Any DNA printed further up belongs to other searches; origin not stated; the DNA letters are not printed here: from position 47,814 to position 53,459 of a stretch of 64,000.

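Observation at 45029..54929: A 79-bp double-hairpin element in direct orientation flanks the 9.7-kb four-gene T9SS-cargo cluster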

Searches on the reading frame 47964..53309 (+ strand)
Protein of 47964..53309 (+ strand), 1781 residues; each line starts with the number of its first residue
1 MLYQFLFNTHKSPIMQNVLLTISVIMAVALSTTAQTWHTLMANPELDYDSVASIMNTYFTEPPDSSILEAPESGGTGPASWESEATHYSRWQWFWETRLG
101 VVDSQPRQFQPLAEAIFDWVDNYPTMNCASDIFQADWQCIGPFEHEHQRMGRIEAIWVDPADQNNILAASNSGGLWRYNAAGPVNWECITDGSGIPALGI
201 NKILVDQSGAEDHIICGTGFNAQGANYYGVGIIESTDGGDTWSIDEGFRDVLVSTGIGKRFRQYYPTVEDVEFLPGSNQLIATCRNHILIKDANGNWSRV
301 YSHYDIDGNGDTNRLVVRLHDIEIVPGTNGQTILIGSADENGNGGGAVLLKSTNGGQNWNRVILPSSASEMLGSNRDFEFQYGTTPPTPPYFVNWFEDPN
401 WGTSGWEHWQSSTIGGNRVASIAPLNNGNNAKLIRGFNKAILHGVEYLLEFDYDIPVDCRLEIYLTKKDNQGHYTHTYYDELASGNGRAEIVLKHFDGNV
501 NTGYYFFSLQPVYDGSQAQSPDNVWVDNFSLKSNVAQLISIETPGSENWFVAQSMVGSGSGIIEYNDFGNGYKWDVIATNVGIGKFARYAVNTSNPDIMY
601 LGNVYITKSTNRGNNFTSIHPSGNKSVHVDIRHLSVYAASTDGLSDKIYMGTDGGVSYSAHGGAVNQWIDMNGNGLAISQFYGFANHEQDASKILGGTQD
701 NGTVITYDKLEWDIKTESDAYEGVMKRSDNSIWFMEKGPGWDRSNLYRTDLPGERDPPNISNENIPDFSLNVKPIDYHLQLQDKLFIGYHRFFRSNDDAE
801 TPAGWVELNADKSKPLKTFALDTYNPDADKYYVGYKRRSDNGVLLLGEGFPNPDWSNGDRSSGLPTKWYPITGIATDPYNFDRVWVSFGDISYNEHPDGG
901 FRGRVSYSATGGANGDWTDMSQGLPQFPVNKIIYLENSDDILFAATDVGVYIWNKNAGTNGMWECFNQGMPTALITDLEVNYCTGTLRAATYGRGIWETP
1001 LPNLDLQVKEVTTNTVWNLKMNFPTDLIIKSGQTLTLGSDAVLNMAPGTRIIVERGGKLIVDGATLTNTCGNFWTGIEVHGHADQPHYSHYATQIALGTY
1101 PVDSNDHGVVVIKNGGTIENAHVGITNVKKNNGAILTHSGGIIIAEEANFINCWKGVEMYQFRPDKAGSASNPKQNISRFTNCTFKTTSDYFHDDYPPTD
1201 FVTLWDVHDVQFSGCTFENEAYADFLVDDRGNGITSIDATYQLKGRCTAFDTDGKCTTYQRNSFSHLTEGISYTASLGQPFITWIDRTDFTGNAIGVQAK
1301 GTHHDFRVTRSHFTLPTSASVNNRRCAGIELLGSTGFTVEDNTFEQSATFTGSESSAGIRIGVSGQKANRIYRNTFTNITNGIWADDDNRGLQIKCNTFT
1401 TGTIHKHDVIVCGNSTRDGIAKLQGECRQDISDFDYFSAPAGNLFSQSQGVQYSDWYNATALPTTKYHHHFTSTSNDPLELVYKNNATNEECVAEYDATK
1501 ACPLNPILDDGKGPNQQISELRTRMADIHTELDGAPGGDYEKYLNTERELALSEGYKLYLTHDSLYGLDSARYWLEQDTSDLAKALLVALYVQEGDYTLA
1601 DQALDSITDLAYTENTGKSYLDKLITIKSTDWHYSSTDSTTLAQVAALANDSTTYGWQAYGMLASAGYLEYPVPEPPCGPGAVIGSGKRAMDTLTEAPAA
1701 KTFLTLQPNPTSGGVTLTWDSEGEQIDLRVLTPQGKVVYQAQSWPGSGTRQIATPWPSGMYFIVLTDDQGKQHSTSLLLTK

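Call 7: search_protein_families(library=pfam, proteins=[window:47964-53309:+])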
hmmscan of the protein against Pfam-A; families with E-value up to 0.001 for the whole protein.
window:47964-53309:+ (1781 aa): 1 family
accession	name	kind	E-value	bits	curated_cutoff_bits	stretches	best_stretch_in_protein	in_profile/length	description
PF18962.6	Por_Secre_tail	-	2.6e-05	24.9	27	1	1708-1773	3-70/75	Secretion system C-terminal sorting domain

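Call 64: find_encoding_contigs(protein=window:47964-53309:+, flank=10000, max_places=3)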
Protein window:47964-53309:+ (1781 aa): no gene with exactly this product is on record in the collection.
